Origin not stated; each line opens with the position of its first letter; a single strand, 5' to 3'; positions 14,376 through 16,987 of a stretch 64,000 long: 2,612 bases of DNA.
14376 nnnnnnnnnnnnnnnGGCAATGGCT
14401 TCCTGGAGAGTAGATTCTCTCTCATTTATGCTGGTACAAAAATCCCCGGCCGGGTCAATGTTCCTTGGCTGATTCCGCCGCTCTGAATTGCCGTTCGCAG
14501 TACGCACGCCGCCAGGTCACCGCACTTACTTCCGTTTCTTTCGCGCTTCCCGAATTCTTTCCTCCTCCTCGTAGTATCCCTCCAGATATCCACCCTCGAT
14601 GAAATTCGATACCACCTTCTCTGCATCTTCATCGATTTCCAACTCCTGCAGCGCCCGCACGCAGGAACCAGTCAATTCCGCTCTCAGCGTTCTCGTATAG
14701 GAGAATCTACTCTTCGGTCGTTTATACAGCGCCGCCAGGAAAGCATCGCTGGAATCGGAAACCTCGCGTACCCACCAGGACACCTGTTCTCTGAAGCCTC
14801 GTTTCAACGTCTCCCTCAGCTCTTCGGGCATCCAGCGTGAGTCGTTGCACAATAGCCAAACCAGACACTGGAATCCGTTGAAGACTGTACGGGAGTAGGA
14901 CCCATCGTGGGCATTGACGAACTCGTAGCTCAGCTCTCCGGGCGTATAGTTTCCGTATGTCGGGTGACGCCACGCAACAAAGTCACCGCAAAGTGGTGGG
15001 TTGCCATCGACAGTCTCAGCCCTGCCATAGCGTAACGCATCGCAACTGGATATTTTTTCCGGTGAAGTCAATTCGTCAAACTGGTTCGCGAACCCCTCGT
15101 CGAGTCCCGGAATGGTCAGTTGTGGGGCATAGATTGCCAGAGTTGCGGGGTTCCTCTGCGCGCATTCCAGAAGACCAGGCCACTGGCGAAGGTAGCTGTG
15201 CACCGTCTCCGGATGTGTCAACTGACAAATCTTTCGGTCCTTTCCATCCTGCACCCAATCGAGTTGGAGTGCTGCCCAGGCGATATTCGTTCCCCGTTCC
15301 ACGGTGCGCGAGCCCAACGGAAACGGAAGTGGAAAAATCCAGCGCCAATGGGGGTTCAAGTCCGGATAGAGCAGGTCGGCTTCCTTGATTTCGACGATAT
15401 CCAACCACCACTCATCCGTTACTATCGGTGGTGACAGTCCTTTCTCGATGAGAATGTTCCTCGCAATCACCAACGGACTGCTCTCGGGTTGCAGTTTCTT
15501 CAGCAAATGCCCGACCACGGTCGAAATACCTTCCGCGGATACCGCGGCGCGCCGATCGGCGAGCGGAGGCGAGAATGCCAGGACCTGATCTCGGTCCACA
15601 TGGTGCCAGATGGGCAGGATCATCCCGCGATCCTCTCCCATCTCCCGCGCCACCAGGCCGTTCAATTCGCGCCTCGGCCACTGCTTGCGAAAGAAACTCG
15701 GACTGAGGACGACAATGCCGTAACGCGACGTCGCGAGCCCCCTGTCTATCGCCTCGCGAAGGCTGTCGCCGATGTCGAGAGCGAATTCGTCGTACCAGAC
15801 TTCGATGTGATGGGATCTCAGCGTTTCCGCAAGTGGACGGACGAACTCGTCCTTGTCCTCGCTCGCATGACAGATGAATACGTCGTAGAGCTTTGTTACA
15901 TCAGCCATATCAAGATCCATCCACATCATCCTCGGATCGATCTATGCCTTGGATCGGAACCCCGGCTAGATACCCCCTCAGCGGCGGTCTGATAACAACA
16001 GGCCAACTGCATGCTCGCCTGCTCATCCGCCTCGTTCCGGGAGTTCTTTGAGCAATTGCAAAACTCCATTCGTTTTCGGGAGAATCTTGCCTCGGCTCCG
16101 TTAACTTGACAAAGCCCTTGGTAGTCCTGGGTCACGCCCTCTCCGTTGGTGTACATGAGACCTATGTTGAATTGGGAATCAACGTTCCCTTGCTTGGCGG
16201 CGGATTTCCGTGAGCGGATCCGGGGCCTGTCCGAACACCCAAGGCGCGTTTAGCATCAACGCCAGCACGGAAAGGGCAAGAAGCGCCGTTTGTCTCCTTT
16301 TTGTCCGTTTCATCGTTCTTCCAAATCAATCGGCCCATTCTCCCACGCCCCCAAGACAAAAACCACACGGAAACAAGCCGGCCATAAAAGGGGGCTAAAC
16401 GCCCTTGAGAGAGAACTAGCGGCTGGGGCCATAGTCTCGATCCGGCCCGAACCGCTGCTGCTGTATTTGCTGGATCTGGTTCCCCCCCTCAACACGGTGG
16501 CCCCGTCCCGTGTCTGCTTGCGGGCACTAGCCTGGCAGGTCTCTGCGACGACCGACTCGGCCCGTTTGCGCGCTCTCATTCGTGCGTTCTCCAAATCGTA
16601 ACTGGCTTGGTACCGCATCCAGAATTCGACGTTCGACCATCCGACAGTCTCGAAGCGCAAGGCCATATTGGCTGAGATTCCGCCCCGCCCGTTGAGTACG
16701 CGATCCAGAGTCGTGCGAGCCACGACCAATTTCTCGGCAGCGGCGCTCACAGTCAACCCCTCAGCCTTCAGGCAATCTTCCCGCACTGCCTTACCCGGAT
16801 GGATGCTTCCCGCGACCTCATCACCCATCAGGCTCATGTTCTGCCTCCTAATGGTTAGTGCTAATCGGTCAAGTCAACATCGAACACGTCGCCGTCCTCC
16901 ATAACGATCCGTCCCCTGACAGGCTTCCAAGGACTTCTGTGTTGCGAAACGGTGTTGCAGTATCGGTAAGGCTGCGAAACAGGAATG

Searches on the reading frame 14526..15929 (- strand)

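Call 7: search_protein_families(library=pfam, proteins=[window:14526-15929:-], max_evalue=0.001)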
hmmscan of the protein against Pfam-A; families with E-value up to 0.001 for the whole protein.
window:14526-15929:- (467 aa): 2 families
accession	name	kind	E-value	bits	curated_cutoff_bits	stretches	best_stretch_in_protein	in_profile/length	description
PF13676.11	TIR_2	-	1.3e-20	74.5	28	1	17-112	1-93/122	TIR domain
PF01582.25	TIR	-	2e-11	44.4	21.3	1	15-116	2-103/179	TIR domain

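Call 91: search_protein_families(library=padloc, proteins=[window:14526-15929:-], max_evalue=0.00001)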
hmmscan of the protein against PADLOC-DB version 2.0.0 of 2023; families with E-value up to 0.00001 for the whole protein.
window:14526-15929:- (467 aa): 10 families
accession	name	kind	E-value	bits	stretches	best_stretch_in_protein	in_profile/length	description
PDLC05062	PDC-S66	-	3.9e-59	198.4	1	10-132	144-265/282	-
PDLC00417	ThsB1|ThsB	-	1.6e-33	114.5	1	12-129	164-281/303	TIR-like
PDLC02962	RT-TIR_XII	-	1e-18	65.5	1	8-127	339-457/478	single gene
PDLC00424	ThsB1|ThsB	-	8.2e-17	59.8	1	9-140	96-225/234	TIR-like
PDLC02961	RT-TIR_XII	-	6e-15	53.1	1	8-146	341-472/475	single gene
PDLC02012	SAVED5--SAVED_TIR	-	1.3e-09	35.6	1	11-118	10-115/404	-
PDLC02421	Aga_TIR-PNTD1-PNTD2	-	1.1e-08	32.7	1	16-98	5-86/430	Class I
PDLC03957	bSEFIR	-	2.3e-07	29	1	16-82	40-108/412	-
PDLC02403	Aga_TIR-PNTD1-PNTD2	-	4e-07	27.4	1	17-90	5-79/443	Class I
PDLC03015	TIR-NLR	-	1.4e-06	25.3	1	17-108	4-90/824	-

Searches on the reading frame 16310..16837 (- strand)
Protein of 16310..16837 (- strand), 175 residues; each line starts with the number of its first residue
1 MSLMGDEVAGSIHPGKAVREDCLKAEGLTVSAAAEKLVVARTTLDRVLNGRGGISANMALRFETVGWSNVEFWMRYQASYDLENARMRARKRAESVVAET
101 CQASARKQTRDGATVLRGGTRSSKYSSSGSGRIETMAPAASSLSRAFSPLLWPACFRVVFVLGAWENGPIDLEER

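Call 7: search_protein_families(library=pfam, proteins=[window:16310-16837:-], max_evalue=0.001)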
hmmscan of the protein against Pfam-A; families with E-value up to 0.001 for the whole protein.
window:16310-16837:- (175 aa): 1 family
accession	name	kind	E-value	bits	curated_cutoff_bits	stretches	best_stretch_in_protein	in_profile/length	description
PF01381.28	HTH_3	-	0.00076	19.9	23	0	22-61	4-43/55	Helix-turn-helix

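Call 91: search_protein_families(library=padloc, proteins=[window:16310-16837:-], max_evalue=0.00001)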
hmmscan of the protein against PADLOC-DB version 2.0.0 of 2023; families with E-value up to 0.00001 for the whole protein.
window:16310-16837:- (175 aa): 0 families
